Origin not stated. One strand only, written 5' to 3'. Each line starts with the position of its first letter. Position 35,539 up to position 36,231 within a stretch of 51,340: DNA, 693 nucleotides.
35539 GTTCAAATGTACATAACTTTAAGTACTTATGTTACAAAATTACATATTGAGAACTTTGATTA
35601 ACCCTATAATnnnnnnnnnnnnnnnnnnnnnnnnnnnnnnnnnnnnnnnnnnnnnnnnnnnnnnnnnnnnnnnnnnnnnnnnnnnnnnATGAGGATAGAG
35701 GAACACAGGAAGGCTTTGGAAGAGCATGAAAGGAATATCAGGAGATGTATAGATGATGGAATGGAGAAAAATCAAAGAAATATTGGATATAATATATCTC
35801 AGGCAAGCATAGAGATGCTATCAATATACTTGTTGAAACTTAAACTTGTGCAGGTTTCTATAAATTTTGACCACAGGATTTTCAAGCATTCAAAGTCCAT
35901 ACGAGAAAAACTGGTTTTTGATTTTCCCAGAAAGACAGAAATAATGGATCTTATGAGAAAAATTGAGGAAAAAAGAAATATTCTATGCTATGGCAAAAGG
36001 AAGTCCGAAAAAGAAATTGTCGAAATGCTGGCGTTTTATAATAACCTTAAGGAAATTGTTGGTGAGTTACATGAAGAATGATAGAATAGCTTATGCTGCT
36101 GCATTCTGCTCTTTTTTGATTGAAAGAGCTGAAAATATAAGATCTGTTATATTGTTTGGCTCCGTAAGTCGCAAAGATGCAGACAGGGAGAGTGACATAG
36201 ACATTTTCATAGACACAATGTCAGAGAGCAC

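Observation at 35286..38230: Two adjacent ~1.3 kb integrase-less cassettes, each flanked by a synonymously diverged duplicate of a housekeeping gene's 3' end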

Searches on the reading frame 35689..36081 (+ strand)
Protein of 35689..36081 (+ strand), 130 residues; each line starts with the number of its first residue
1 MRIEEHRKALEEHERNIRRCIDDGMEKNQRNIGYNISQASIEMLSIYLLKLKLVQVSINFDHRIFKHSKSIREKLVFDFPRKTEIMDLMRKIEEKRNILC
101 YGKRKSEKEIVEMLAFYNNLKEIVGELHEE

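Call 8: search_protein_families(library=pfam, proteins=[window:35689-36081:+], max_evalue=0.01)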
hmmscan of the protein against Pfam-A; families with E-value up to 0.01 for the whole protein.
window:35689-36081:+ (130 aa): 1 family
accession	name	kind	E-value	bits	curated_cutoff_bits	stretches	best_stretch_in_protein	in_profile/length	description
PF11074.14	DUF2779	-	0.0094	16.7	23.3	0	54-127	26-100/126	Domain of unknown function(DUF2779)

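Call 50: search_protein_families(library=padloc, proteins=[window:35689-36081:+], max_evalue=0.1)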
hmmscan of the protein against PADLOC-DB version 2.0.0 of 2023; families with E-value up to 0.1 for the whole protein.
window:35689-36081:+ (130 aa): 1 family
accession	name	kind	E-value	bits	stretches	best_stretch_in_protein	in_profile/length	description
PDLC04359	PDC-M04B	-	0.0068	14.6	1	58-110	41-93/151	-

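Call 51: search_solved_structures(query=window:35689-36081:+, max_evalue=10)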
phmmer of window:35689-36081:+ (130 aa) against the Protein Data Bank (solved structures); distinct sequences matched with E-value up to 10: 0.

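Call 73: find_homologous_proteins(query=window:35689-36081:+, max_evalue=0.00001)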
Query window:35689-36081:+ (130 aa): 92 proteins with E <= 0.00001 among 104 candidates.
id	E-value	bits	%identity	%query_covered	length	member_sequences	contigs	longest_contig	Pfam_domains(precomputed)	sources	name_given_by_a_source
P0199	3.9e-76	271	100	100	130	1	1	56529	-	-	-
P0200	7.0e-64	231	81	100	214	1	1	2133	PF17095.11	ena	-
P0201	6.4e-62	225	78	100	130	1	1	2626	-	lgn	-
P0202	2.3e-61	223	78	100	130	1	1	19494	-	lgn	-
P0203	4.0e-61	222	79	100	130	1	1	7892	-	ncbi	-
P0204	4.2e-61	222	77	100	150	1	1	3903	-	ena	-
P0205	4.2e-61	222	78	100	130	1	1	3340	-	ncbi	-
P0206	1.0e-59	218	74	100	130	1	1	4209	-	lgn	-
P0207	1.4e-58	214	74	99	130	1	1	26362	-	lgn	-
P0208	2.6e-58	213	74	100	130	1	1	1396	-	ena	-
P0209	5.4e-58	212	75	97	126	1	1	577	-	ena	-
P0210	9.2e-58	212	72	100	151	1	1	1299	-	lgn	-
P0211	9.3e-58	211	73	100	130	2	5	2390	-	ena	-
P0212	1.0e-57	211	75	97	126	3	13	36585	-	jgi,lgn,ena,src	-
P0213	2.3e-57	210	75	97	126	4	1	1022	-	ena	-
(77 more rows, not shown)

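Call 79: predict_structure(alignment_id=A1)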
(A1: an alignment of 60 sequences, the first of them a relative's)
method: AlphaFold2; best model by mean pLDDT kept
length: 130 residues; sequences in the alignment: 60
mean_pLDDT: 91.3   pTM: 0.86
mean pLDDT of the five models: 91.3, 90.8, 90.7, 90.6, 88.8
residues with pLDDT >= 90: 93; 70-90: 32; 50-70: 3; < 50: 2
segments of 3 or more residues with pLDDT < 50: none
pLDDT, mean of each block of 10 residues (from residue 1): 93 98 95 98 94 87 87 87 95 95 91 97 72
secondary structure, 60 per line:
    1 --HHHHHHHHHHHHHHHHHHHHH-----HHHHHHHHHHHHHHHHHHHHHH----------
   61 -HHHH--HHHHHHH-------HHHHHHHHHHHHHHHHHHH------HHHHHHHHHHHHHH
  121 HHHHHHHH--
elements in order: H3-23 H29-50 H62-65 H68-74 H82-100 H107-128

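Call 81: fold_search(model_id=the predicted structure, library=pdb)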
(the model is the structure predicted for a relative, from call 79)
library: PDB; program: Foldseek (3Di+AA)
matches with E <= 10: 161; with E <= 0.001: 0
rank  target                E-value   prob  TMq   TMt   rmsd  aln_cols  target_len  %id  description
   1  1wol                  1.7e-01  1.00  0.64  0.67   3.9       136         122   13  Crystal Structure of ST0689, an archaeal HEPN homologue (released 2005-11-22)
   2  2q00_A                1.9e-01  1.00  0.63  0.68   4.2       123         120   15  Crystal structure of the P95883_SULSO protein from Sulfolobus solfataricus. NESG target SsR10. (released 2007-05-29)
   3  1o3u                  4.4e-01  0.93  0.52  0.55   5.0       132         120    9  Crystal structure of an hepn domain protein (tm0613) from thermotoga maritima at 1.75 A resolution (released 2003-04-22)
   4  1ufb_A                5.3e-01  0.91  0.56  0.58   4.5       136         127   15  Crystal structure of TT1696 from Thermus thermophilus HB8 (released 2003-11-28)
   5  7ae6_A                5.9e-01  0.60  0.40  0.37   6.5       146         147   10  Crystal structure of di-AMPylated HEPN(R102A) toxin (released 2020-12-30)
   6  7ae6_B                5.9e-01  0.57  0.40  0.38   7.6       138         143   10  Crystal structure of di-AMPylated HEPN(R102A) toxin (released 2020-12-30)
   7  1s05                  6.5e-01  0.60  0.43  0.43   9.6       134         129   20  NMR-validated structural model for oxidized R.palustris cytochrome c556 (released 2004-01-20)
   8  2oer_A                6.8e-01  0.21  0.26  0.21  15.6       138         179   12  Probable Transcriptional Regulator from Pseudomonas aeruginosa (released 2007-01-30)
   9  3o10_A                7.2e-01  0.94  0.62  0.59   5.1       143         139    8  Crystal structure of the HEPN domain from human sacsin (released 2011-03-30)
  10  3o10_C                7.9e-01  0.66  0.49  0.47   5.6       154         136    7  Crystal structure of the HEPN domain from human sacsin (released 2011-03-30)
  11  2q00_B                8.7e-01  0.90  0.57  0.60   5.0       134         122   16  Crystal structure of the P95883_SULSO protein from Sulfolobus solfataricus. NESG target SsR10. (released 2007-05-29)
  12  7ae9_C                9.2e-01  0.60  0.45  0.42   7.0       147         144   13  Crystal structure of mono-AMPylated HEPN(R46E) toxin in complex with MNT antitoxin (released 2020-12-30)
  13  7bxo_F                1.1e+00  0.69  0.50  0.50   5.7       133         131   12  Crystal structure of the toxin-antitoxin with AMP-PNP (released 2020-09-30)
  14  3jbk_M                1.3e+00  0.72  0.51  0.50   8.9       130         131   16  Cryo-EM reconstruction of the metavinculin-actin interface (released 2015-11-04)
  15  2hsb                  1.3e+00  0.63  0.46  0.48   5.9       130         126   13  Crystal structure of a hepn domain containing protein (af_0298) from archaeoglobus fulgidus at 1.95 A resolution (released 2006-08-15)
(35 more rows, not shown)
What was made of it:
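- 35509..36667 (+): Cargo A core: leader with the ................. repeat (35516-35532, 35568-35584), HEPN-like gene (35689-36081) and NTase gene (36071-36667, overlapping it by 11 nt). HEPN fold (calls 79, 81).
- On HEPN/MNT toxin-antitoxin: The fold matches HEPN proteins (1wol TM 0.64/0.67, 2q00, 1o3u; call 81) using a pLDDT-91 model (call 79).
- Checked: The AF2 model has pLDDT 91, and its best PDB matches are HEPN proteins with TM 0.64-0.67 (calls 8, 79, 81).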
